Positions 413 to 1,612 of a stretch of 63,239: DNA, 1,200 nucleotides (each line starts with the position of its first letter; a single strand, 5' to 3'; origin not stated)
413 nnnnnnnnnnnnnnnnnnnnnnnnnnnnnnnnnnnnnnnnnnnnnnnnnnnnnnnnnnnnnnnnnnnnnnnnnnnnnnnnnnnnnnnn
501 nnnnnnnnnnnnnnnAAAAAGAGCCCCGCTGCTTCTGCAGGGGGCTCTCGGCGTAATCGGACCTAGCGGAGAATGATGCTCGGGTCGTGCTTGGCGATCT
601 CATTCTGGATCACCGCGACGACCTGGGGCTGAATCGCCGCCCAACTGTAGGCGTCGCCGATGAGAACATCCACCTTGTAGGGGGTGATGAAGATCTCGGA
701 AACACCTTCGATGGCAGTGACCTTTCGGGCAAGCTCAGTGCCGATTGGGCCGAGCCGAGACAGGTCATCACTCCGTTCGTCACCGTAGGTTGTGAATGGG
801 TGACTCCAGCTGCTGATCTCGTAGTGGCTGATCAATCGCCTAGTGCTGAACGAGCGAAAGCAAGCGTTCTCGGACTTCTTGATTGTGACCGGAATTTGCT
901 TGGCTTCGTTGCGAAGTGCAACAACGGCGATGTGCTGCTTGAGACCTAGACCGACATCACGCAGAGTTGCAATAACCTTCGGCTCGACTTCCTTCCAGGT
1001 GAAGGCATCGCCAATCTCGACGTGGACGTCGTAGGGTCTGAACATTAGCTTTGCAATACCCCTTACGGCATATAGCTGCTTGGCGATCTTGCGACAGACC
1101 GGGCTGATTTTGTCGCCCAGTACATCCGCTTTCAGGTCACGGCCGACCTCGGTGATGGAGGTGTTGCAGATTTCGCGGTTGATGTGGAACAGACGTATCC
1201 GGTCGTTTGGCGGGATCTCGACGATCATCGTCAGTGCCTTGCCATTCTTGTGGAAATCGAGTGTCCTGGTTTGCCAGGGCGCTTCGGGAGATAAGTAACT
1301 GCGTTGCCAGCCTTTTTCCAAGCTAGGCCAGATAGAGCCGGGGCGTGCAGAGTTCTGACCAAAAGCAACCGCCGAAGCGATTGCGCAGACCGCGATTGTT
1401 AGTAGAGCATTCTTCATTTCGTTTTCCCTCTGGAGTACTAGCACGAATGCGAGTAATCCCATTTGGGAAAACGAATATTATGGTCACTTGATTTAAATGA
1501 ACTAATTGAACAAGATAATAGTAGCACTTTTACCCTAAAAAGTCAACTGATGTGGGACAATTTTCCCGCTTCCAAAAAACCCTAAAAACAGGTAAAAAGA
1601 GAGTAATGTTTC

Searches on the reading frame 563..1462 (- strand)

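Call 61: search_protein_families(library=pfam, proteins=[window:563-1462:-], max_evalue=0.001)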
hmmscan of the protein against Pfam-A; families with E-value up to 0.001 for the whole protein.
window:563-1462:- (299 aa): 1 family
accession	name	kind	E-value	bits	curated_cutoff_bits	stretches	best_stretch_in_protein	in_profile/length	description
PF08712.16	Nfu_N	-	1.5e-12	47.8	27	2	85-169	7-83/88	Scaffold protein Nfu/NifU N terminal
